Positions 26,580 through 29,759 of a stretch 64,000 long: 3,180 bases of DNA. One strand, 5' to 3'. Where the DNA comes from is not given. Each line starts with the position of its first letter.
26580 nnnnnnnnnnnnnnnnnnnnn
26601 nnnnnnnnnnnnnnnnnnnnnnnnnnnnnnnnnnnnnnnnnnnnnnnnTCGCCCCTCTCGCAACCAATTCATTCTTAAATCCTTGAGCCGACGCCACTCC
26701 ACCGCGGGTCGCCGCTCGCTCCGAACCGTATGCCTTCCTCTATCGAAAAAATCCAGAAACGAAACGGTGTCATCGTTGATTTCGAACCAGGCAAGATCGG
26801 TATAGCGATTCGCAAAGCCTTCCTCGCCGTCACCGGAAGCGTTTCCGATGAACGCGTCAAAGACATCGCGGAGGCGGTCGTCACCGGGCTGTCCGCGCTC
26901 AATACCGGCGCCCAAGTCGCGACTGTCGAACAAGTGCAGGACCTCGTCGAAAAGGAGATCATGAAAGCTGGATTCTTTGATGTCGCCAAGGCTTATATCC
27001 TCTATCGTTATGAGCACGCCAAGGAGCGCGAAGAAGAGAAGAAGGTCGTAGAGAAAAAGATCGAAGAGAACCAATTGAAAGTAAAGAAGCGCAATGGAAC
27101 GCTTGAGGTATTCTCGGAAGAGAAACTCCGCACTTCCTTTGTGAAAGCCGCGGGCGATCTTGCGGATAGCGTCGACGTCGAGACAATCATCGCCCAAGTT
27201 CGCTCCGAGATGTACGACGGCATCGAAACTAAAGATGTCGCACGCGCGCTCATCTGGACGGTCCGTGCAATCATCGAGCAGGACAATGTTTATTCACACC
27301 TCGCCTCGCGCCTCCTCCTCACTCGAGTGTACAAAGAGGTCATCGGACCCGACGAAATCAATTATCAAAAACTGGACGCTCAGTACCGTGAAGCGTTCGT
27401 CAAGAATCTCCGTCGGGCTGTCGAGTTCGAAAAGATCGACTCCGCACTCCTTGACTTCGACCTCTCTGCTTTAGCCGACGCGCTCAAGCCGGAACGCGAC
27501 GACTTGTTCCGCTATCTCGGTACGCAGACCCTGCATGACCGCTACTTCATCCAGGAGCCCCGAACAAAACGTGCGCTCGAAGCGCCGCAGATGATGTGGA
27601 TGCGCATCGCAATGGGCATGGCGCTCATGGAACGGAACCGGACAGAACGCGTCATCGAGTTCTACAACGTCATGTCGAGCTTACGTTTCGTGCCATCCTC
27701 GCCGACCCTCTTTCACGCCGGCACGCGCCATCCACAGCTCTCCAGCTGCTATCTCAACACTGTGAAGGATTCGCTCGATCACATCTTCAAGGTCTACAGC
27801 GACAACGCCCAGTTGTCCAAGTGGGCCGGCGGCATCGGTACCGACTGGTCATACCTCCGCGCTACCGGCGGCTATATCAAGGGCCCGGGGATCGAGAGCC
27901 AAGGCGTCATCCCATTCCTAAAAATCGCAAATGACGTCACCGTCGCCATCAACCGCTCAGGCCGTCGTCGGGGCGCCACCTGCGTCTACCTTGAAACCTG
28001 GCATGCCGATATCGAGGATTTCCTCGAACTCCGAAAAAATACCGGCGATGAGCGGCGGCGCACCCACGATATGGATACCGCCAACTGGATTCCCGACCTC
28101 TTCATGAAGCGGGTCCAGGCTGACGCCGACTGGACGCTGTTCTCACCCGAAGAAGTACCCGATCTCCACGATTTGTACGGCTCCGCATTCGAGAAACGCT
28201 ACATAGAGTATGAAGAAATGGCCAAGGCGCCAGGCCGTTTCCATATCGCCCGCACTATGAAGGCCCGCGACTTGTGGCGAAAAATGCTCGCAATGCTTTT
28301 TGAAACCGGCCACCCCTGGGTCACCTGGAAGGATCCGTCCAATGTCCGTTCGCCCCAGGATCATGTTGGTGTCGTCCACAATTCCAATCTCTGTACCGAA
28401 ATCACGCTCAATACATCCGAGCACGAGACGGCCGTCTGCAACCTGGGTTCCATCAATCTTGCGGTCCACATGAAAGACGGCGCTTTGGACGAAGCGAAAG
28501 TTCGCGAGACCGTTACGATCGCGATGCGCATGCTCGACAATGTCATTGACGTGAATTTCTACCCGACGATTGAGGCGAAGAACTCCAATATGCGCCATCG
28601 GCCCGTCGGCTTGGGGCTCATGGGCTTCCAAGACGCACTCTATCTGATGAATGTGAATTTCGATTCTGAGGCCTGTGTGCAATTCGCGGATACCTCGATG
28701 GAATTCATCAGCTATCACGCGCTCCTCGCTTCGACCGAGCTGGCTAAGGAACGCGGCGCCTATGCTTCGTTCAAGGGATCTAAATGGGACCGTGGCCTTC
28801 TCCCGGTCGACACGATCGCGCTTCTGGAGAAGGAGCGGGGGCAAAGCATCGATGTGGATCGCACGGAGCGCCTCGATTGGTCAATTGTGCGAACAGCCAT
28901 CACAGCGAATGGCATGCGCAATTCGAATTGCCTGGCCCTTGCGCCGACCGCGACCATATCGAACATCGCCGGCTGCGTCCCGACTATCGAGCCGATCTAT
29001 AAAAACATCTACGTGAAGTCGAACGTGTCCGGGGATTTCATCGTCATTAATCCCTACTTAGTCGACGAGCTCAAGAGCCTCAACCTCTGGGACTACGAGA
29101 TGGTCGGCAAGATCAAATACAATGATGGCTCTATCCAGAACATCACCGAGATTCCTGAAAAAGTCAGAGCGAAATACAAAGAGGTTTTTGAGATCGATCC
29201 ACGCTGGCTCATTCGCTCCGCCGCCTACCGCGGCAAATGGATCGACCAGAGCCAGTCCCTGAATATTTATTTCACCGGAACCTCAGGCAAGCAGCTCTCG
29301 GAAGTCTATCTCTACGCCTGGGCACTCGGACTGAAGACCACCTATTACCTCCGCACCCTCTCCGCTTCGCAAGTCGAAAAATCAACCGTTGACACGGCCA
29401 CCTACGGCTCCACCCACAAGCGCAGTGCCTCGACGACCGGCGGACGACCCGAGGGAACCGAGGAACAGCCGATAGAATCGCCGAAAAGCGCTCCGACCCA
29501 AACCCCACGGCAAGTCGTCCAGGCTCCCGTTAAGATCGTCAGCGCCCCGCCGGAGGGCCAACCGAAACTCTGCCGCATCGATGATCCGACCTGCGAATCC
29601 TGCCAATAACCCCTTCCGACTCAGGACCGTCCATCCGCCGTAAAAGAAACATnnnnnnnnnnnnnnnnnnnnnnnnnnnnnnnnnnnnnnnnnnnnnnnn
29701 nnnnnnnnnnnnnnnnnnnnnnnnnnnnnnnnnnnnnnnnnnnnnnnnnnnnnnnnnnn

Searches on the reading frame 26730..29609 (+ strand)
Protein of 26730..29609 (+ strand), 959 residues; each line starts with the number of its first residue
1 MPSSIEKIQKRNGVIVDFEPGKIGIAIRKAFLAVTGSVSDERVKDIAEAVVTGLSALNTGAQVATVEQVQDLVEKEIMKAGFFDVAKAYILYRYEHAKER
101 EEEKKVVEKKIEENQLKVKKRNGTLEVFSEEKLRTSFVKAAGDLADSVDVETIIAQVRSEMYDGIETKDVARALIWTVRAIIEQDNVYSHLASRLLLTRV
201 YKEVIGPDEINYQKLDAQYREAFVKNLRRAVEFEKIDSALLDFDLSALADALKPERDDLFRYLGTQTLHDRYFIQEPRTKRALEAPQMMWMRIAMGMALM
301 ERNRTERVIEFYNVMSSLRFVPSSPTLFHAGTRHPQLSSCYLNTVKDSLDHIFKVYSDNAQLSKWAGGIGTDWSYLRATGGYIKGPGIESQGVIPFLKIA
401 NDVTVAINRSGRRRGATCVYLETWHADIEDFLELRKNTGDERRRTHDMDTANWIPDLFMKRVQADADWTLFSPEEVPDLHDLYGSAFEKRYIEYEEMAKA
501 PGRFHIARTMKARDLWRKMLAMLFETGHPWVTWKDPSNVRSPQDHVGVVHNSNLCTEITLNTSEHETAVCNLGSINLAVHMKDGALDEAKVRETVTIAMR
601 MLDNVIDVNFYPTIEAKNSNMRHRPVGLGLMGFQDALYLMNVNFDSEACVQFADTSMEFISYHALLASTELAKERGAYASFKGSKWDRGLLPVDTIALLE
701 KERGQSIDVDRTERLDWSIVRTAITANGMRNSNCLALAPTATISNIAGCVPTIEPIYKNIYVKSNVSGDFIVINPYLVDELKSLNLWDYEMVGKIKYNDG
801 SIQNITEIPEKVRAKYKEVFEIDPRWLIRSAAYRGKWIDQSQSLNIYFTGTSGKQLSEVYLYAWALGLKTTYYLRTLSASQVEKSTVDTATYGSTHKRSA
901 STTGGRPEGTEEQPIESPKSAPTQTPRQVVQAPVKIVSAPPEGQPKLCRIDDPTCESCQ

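Call 25: search_protein_families(library=ncbifam, proteins=[window:26730-29609:+], max_evalue=0.00001)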
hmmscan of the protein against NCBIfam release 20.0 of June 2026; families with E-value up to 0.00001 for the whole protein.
window:26730-29609:+ (959 aa): 24 families
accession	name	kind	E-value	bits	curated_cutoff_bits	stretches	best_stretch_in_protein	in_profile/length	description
NF005544.0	PRK07207.1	equivalog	0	1315.7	965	1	6-959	34-965/965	ribonucleoside-diphosphate reductase subunit alpha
NF009029.0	PRK12365.1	equivalog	0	1087.3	1350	1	7-893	119-1010/1046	ribonucleoside-diphosphate reductase subunit alpha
NF005101.0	PRK06539.1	equivalog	5.9e-229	762.2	988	1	116-892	3-776/822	ribonucleoside-diphosphate reductase subunit alpha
TIGR02506.1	NrdE_NrdA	equivalog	3.4e-216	719.4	341.05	1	262-876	1-615/616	ribonucleoside-diphosphate reductase subunit alpha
NF006279.0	PRK08447.1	equivalog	1.4e-193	645.5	1082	3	116-563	2-434/789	ribonucleoside-diphosphate reductase subunit alpha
NF009028.0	PRK12364.1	equivalog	7.5e-151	503.9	1377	2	7-566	2-544/842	ribonucleoside-diphosphate reductase subunit alpha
NF006665.0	PRK09209.1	equivalog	6.5e-141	471.1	1057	2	115-777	9-678/761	ribonucleoside-diphosphate reductase subunit alpha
NF005483.0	PRK07088.1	equivalog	2.3e-136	455.9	1214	3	116-566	3-469/764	ribonucleoside-diphosphate reductase subunit alpha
NF006577.0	PRK09102.1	equivalog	2.6e-116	389.3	620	3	254-475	19-228/604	ribonucleoside-diphosphate reductase subunit alpha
TIGR02504.1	NrdJ_Z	equivalog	2e-112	376.7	399.95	1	268-871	5-593/606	adenosylcobalamin-dependent ribonucleoside-diphosphate reductase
NF006417.0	PRK08665.1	equivalog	1.2e-103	347.9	961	1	267-889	19-578/759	vitamin B12-dependent ribonucleotide reductase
NF005010.0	PRK06406.1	subfamily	7.4e-103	345.2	1125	4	500-688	381-565/771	vitamin B12-dependent ribonucleotide reductase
NF006578.0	PRK09103.1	equivalog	1.5e-93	314.2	813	1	114-809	3-686/761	class 1a ribonucleoside-diphosphate reductase subunit alpha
TIGR04170.1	RNR_1b_NrdE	exception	1.6e-80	271.3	750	1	248-882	74-686/698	class 1b ribonucleoside-diphosphate reductase subunit alpha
NF006207.0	PRK08332.1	equivalog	3.1e-71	240.2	2400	2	565-879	1248-1557/1684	vitamin B12-dependent ribonucleotide reductase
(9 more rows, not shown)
